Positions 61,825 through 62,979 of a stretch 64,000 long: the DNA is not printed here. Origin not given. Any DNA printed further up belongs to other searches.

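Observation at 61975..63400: Tyrosine recombinase next to a 270-bp segment bounded by perfect 19-bp inverted repeats: candidate phase-variable promoter/terminator switch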

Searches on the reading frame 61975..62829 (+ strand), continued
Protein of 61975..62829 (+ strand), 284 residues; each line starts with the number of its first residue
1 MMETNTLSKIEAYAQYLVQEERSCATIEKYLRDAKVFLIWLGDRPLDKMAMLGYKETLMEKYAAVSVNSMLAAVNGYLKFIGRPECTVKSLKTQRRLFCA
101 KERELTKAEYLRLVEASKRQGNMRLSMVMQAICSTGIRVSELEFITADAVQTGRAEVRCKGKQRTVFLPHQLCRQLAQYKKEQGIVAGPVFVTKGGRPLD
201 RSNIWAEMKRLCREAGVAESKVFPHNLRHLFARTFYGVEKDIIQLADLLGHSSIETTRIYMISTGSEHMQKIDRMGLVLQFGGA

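Call 39: search_protein_families(library=pfam, alignment_id=A3, max_evalue=0.001)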
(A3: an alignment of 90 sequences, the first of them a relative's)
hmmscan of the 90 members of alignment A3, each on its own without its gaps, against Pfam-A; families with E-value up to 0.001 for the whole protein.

A. member 1, L013:7174-8973:+ (600 aa): 1 family
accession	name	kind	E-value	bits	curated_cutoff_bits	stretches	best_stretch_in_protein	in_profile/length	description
PF01757.29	Acyl_transf_3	-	5.4e-31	108.3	31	1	33-356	3-325/326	Acyltransferase domain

B. families by the number of members that match (of 90 scanned): 80 families (the first 25 are shown)
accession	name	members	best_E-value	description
PF00963.24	Cohesin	6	2.5e-20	Cohesin domain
PF06908.16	YpsA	5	1e-19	YspA SLOG family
PF00440.29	TetR_N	5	4.3e-10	Bacterial regulatory proteins, tetR family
PF10502.14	Peptidase_S26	4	2e-32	Signal peptidase, peptidase S26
PF13306.12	LRR_5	3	1.8e-113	BspA type Leucine rich repeat region (6 copies)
PF09479.16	Flg_new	3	3.8e-37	Listeria-Bacteroides repeat domain (List_Bact_rpt)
PF00501.34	AMP-binding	2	4.3e-68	AMP-binding enzyme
PF13421.11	Band_7_1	2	1.1e-43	SPFH domain-Band 7 family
PF07669.17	Eco57I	2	2.3e-36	Eco57I restriction-modification methylase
PF00395.25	SLH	2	2.2e-34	S-layer homology domain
PF13443.12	HTH_26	2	2e-15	Cro/C1-type HTH DNA-binding domain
PF13193.12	AMP-binding_C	2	5.6e-10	AMP-binding enzyme C-terminal domain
PF00717.28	Peptidase_S24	2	5.8e-07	Peptidase S24-like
PF02384.22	N6_Mtase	2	2.5e-06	N-6 DNA Methylase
PF01145.31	Band_7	2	1.2e-05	SPFH domain / Band 7 family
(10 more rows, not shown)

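Call 40: search_protein_families(library=ncbifam, proteins=[window:61975-62829:+, L091:7868-12853:+], max_evalue=0.001)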
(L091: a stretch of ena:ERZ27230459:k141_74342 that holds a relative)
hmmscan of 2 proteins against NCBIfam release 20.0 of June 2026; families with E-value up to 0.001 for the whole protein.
window:61975-62829:+ (284 aa): 10 families
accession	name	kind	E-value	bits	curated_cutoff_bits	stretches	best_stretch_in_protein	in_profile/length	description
NF040815.2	recomb_XerA_Arch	equivalog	2.1e-37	129.1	220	1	11-262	1-253/263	site-specific tyrosine recombinase/integron integrase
TIGR02224.1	recomb_XerC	equivalog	2.7e-30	105.8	335.15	1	12-262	2-276/295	tyrosine recombinase XerC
TIGR02225.1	recomb_XerD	equivalog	4.8e-30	104.9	329.6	1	12-270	2-280/290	site-specific tyrosine recombinase XerD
NF001399.0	PRK00283.1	subfamily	4.9e-30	104.8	279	1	6-262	5-282/300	tyrosine recombinase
NF003462.0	PRK05084.1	equivalog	6e-17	61.4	267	1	128-275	200-356/360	tyrosine recombinase XerS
NF002331.0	PRK01287.1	subfamily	4.4e-14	52.2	371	1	10-272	30-320/365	site-specific tyrosine recombinase XerC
TIGR02249.1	integrase_gron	subfamily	3.4e-12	46.4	265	1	202-261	240-298/315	integron integrase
NF011946.0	PRK15417.1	equivalog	8.1e-08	31.8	435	1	208-261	261-313/337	integron integrase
NF007370.0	PRK09870.1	subfamily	0.00012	21.7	221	1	189-265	106-181/200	tyrosine-type DNA invertase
NF007371.0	PRK09871.1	subfamily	0.00067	19.2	222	0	177-266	91-177/198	tyrosine-type DNA invertase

L091:7868-12853:+ (1662 aa): 0 families
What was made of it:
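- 61975..62829 (+): Xer-like tyrosine recombinase (284 aa), the presumed invertase of the adjacent switch. The best NCBIfam hits, XerA/XerC/XerD, are all far below their cut-offs (call 40).
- On XerC/XerD/XerA chromosome-dimer resolvases: XerA scores 129.1 against 220, XerC 105.8 against 335, and XerD 104.9 against 330 (call 40).
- On FimB/FimE-type DNA invertases: NF007370 scores 21.7 against 221, and NF007371 scores 19.2 against 222 (call 40).
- Closest known: Single-recombinase Xer systems. Different: The recombinase scores below all Xer equivalog cut-offs (call 40).
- Scores are far below every Xer equivalog cut-off: 129 against 220, 106 against 335, 105 against 330 (call 40).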

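Call 41: search_solved_structures(query=window:61975-62829:+, max_evalue=0.00001)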
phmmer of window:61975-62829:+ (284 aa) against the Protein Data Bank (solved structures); distinct sequences matched with E-value up to 0.00001: 6.
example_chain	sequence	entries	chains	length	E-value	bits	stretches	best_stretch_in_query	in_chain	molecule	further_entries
4a8e_A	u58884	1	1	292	4.4e-18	68.9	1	9-272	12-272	PROBABLE TYROSINE RECOMBINASE XERC-LIKE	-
1a0p_A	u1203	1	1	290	4e-15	59.2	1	7-266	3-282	SITE-SPECIFIC RECOMBINASE XERD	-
5hxy_A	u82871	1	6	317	2.4e-13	53.4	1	6-261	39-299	Tyrosine recombinase XerA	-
5dcf_A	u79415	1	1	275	2.4e-12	50.1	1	104-271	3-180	Tyrosine recombinase XerD,DNA translocase FtsK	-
5jjv_A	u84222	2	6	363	5.4e-08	35.9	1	123-261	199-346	Tyrosine recombinase XerH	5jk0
9i5v_14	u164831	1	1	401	2.1e-07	34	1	123-261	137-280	Ribosome-associated translation inhibitor RaiA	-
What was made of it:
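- Closest known: Single-recombinase Xer systems. Same: They are the closest sequence and structure relatives: PDB 4a8e (annotated a probable XerC-like recombinase), 1a0p XerD, 5hxy XerA, 5jjv XerH (call 41).
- The best family and structure matches are XerA, XerC and XerD (calls 40, 41).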

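Call 42: search_protein_families(library=pfam, proteins=[L091:7868-12853:+], max_evalue=0.01)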
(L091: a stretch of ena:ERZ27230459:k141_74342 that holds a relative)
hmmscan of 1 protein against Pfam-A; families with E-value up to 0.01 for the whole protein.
L091:7868-12853:+ (1662 aa): 0 families

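Call 54: list_cluster_members(proteins=[window:61975-62829:+, P0002, P0045, P0071, P0090, P0029])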
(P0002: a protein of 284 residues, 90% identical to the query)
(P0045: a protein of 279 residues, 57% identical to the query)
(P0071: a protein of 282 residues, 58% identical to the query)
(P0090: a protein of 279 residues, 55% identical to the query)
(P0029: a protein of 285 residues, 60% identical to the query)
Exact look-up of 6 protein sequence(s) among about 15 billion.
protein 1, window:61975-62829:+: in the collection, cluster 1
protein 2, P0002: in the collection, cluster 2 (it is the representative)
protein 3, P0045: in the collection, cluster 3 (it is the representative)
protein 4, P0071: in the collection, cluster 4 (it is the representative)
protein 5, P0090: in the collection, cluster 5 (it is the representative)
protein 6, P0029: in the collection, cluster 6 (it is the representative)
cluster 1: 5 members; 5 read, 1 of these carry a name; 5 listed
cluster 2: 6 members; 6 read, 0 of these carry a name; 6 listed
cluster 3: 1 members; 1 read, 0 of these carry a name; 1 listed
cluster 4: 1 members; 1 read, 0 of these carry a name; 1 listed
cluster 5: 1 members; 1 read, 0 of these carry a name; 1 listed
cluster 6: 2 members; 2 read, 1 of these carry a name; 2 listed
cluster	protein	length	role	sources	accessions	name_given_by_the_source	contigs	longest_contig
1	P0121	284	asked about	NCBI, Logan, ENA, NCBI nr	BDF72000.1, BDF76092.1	integrase [Oscillospiraceae bacterium]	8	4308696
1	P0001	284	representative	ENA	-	-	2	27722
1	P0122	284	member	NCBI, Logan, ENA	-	-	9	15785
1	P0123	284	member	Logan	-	-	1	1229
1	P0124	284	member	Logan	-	-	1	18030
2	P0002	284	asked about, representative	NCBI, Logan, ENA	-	-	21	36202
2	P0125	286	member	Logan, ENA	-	-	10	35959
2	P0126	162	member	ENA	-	-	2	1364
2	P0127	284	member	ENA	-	-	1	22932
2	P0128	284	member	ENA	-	-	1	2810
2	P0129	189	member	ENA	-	-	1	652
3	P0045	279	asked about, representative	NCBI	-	-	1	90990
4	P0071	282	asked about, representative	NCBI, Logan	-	-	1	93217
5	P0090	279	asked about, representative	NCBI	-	-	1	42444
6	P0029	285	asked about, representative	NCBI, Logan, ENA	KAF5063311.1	Tyrosine recombinase XerD [anaerobic digester metagenome]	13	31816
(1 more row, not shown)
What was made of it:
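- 61975..62829 (+): NCBI names it 'integrase [Oscillospiraceae bacterium]' (call 54).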

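Call 55: find_encoding_contigs(protein=P0122, flank=2500, max_places=10)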
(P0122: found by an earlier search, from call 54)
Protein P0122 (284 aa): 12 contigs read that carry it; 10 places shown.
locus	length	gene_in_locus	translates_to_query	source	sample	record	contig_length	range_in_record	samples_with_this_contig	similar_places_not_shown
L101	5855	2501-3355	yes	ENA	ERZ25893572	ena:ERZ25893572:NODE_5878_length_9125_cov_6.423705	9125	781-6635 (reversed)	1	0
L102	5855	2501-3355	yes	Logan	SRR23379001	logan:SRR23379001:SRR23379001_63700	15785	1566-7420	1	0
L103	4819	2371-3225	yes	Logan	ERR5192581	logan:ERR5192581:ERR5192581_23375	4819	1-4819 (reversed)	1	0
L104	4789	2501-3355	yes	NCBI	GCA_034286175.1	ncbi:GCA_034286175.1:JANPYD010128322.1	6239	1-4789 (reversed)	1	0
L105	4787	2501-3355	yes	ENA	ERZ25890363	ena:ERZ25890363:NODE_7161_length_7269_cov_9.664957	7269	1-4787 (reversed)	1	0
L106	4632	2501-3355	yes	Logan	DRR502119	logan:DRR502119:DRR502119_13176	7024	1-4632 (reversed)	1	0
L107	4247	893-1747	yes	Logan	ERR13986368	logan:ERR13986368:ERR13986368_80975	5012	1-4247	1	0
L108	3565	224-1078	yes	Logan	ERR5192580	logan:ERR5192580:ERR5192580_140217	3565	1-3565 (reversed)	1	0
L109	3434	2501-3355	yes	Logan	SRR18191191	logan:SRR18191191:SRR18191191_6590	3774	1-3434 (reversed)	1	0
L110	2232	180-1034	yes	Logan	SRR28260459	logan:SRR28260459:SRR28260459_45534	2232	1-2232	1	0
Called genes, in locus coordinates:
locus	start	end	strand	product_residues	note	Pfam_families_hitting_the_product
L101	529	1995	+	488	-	PF00392:GntR, PF02082:Rrf2 (faint), PF13545:HTH_Crp_2 (faint), PF00392:GntR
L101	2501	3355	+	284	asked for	PF02899:Phage_int_SAM_1 (weak), PF00589:Phage_integrase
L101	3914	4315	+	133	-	PF02082:Rrf2, PF03444:WHD_HrcA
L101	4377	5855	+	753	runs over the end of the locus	?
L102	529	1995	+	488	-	PF00392:GntR, PF02082:Rrf2 (faint), PF13545:HTH_Crp_2 (faint), PF00392:GntR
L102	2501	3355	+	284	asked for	PF02899:Phage_int_SAM_1 (weak), PF00589:Phage_integrase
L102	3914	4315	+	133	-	PF02082:Rrf2, PF03444:WHD_HrcA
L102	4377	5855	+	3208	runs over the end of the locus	-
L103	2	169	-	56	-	?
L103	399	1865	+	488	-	PF00392:GntR, PF02082:Rrf2 (faint), PF13545:HTH_Crp_2 (faint), PF00392:GntR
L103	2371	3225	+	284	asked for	PF02899:Phage_int_SAM_1 (weak), PF00589:Phage_integrase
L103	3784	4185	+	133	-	PF02082:Rrf2, PF03444:WHD_HrcA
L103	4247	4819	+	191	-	?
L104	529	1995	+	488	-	PF00392:GntR, PF02082:Rrf2 (faint), PF13545:HTH_Crp_2 (faint), PF00392:GntR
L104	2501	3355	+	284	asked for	PF02899:Phage_int_SAM_1 (weak), PF00589:Phage_integrase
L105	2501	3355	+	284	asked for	PF02899:Phage_int_SAM_1 (weak), PF00589:Phage_integrase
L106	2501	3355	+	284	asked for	PF02899:Phage_int_SAM_1 (weak), PF00589:Phage_integrase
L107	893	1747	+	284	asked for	PF02899:Phage_int_SAM_1 (weak), PF00589:Phage_integrase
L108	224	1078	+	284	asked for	PF02899:Phage_int_SAM_1 (weak), PF00589:Phage_integrase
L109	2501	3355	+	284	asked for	PF02899:Phage_int_SAM_1 (weak), PF00589:Phage_integrase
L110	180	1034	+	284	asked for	PF02899:Phage_int_SAM_1 (weak), PF00589:Phage_integrase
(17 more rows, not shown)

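Call 56: find_encoding_contigs(protein=P0125, flank=2500, max_places=10)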
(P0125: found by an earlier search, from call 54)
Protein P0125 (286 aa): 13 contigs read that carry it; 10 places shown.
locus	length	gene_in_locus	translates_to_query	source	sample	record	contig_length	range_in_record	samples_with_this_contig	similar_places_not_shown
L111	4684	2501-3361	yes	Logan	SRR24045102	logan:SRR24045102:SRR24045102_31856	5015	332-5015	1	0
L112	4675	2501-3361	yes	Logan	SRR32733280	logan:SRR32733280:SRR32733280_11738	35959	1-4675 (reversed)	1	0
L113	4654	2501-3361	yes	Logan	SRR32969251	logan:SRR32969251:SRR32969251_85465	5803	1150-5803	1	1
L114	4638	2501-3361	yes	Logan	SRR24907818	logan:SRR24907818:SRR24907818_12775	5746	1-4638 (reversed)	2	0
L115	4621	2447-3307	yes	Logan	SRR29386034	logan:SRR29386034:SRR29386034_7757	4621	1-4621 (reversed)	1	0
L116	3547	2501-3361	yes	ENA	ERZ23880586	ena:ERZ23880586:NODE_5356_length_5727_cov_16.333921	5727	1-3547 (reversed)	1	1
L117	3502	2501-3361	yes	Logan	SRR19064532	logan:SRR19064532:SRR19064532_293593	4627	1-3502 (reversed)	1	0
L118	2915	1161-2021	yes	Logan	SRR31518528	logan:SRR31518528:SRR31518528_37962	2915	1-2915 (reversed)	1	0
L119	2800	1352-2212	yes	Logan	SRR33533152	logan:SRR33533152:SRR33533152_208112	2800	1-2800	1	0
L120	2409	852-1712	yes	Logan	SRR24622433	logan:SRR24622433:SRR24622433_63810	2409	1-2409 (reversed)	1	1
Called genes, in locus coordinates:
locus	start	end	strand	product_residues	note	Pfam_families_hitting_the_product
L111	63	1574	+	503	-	PF00392:GntR, PF02082:Rrf2 (faint), PF00392:GntR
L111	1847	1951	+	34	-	-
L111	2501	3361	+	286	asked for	PF02899:Phage_int_SAM_1 (weak), PF00589:Phage_integrase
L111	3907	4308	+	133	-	PF02082:Rrf2, PF03444:WHD_HrcA (weak)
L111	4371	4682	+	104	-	?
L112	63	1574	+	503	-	PF00392:GntR, PF02082:Rrf2 (faint), PF00392:GntR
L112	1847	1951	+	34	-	-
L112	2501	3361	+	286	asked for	PF02899:Phage_int_SAM_1 (weak), PF00589:Phage_integrase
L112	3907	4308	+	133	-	PF02082:Rrf2, PF03444:WHD_HrcA (weak)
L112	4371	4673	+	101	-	?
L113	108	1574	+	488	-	PF00392:GntR, PF02082:Rrf2 (faint), PF00392:GntR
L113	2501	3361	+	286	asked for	PF02899:Phage_int_SAM_1 (weak), PF00589:Phage_integrase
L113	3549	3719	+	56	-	-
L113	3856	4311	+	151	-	PF02082:Rrf2, PF03444:WHD_HrcA (weak)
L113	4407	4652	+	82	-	?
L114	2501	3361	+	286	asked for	PF02899:Phage_int_SAM_1 (weak), PF00589:Phage_integrase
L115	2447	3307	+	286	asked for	PF02899:Phage_int_SAM_1 (weak), PF00589:Phage_integrase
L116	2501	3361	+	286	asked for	PF02899:Phage_int_SAM_1 (weak), PF00589:Phage_integrase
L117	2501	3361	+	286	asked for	PF02899:Phage_int_SAM_1 (weak), PF00589:Phage_integrase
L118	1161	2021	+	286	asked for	PF02899:Phage_int_SAM_1 (weak), PF00589:Phage_integrase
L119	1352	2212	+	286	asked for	PF02899:Phage_int_SAM_1 (weak), PF00589:Phage_integrase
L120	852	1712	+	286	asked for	PF02899:Phage_int_SAM_1 (weak), PF00589:Phage_integrase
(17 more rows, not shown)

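Call 63: find_encoding_contigs(protein=P0005, flank=6000, max_places=3)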
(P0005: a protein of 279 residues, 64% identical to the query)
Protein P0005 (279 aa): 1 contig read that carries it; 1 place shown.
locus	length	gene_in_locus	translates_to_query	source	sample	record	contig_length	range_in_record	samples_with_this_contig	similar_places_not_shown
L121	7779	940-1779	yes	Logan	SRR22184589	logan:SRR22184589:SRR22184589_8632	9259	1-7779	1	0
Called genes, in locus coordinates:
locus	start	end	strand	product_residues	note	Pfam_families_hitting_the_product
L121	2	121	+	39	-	?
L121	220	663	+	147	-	-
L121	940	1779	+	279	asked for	PF02899:Phage_int_SAM_1, PF00589:Phage_integrase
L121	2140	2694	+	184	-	-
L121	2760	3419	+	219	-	-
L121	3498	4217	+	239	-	-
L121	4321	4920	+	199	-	-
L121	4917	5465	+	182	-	-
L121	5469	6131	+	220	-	-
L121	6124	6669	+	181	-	PF10502:Peptidase_S26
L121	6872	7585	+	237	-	-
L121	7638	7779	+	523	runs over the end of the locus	-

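Call 64: find_encoding_contigs(protein=P0008, flank=6000, max_places=3)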
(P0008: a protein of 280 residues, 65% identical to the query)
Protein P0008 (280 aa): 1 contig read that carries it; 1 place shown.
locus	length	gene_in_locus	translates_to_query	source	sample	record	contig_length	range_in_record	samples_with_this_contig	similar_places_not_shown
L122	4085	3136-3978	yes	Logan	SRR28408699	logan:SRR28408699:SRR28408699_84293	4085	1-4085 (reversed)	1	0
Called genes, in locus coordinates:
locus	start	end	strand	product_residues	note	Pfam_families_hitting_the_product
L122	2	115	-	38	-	?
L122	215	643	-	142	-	PF00180:Iso_dh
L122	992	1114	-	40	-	-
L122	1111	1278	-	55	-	-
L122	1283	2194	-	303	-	PF00682:HMGL-like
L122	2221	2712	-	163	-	PF02515:CoA_transf_3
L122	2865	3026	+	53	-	-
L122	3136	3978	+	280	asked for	PF00589:Phage_integrase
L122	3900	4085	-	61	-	?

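Call 66: find_encoding_contigs(protein=P0098, flank=1500, max_places=10)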
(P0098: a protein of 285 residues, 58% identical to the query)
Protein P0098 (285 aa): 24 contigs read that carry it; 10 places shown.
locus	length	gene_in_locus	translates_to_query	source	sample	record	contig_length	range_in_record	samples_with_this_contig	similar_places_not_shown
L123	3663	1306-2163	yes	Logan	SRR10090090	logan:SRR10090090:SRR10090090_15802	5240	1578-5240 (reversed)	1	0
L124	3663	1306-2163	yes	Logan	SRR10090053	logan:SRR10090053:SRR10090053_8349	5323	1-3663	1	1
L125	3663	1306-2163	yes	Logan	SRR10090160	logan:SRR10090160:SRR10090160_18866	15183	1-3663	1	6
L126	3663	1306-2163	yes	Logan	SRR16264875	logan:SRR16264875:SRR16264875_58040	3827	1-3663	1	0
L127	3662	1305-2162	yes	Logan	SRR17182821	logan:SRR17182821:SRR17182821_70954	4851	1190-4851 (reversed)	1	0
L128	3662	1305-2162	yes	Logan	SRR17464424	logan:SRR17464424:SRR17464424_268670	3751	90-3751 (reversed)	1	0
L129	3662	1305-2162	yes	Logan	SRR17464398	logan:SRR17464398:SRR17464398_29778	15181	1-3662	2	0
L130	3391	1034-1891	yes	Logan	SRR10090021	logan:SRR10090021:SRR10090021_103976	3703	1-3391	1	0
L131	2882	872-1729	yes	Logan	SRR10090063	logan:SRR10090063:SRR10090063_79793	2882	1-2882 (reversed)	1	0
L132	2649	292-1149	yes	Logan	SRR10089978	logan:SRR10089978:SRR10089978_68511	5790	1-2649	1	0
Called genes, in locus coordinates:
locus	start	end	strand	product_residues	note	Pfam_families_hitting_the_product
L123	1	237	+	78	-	?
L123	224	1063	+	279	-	PF04203:Sortase (weak)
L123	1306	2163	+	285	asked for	PF00589:Phage_integrase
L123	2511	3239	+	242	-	PF07238:PilZ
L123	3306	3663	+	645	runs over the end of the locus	?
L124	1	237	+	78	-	?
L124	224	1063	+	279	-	PF04203:Sortase (weak)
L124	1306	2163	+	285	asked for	PF00589:Phage_integrase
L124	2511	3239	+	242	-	PF07238:PilZ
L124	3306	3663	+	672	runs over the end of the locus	?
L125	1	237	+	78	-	?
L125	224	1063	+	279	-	PF04203:Sortase (weak)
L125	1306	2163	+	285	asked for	PF00589:Phage_integrase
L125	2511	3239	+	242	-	PF07238:PilZ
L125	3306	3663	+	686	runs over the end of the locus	-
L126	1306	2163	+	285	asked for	PF00589:Phage_integrase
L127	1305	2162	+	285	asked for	PF00589:Phage_integrase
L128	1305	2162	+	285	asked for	PF00589:Phage_integrase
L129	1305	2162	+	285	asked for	PF00589:Phage_integrase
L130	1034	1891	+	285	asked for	PF00589:Phage_integrase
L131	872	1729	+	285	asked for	PF00589:Phage_integrase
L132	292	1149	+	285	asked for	PF00589:Phage_integrase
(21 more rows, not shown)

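Call 67: find_encoding_contigs(protein=P0029, flank=1500, max_places=10)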
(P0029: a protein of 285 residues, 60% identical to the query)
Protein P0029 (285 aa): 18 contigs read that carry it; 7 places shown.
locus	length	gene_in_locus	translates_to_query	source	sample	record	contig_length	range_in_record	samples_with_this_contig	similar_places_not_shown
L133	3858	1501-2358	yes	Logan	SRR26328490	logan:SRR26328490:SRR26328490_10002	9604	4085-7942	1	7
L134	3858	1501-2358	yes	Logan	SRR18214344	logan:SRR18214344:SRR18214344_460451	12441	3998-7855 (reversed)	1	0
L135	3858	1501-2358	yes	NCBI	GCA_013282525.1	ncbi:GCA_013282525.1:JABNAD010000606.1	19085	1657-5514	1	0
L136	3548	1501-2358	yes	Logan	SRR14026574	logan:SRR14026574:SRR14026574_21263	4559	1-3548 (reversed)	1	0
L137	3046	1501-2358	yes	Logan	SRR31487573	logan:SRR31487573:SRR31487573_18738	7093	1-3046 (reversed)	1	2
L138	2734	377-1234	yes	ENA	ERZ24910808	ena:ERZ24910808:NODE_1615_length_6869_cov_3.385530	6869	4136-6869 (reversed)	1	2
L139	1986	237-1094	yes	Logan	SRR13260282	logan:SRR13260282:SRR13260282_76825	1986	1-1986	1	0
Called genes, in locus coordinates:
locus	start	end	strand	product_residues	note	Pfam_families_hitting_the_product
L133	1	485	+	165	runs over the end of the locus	PF14344:DUF4397 (faint)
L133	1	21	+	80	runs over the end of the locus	-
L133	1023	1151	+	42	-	PF00216:Bac_DNA_binding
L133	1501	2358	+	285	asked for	PF02899:Phage_int_SAM_1 (weak), PF00589:Phage_integrase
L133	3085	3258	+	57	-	-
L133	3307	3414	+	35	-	-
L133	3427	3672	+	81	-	-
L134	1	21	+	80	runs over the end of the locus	-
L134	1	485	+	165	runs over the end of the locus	PF14344:DUF4397 (faint)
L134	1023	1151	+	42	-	PF00216:Bac_DNA_binding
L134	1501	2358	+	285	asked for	PF02899:Phage_int_SAM_1 (weak), PF00589:Phage_integrase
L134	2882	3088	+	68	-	PF02082:Rrf2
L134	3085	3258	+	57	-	-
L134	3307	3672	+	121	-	-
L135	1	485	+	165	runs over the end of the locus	PF14344:DUF4397 (faint)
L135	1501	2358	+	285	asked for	PF02899:Phage_int_SAM_1 (weak), PF00589:Phage_integrase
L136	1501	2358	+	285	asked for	PF02899:Phage_int_SAM_1 (weak), PF00589:Phage_integrase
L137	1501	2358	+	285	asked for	PF02899:Phage_int_SAM_1 (weak), PF00589:Phage_integrase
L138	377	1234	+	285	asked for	PF02899:Phage_int_SAM_1 (weak), PF00589:Phage_integrase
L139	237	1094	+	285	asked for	PF02899:Phage_int_SAM_1 (weak), PF00589:Phage_integrase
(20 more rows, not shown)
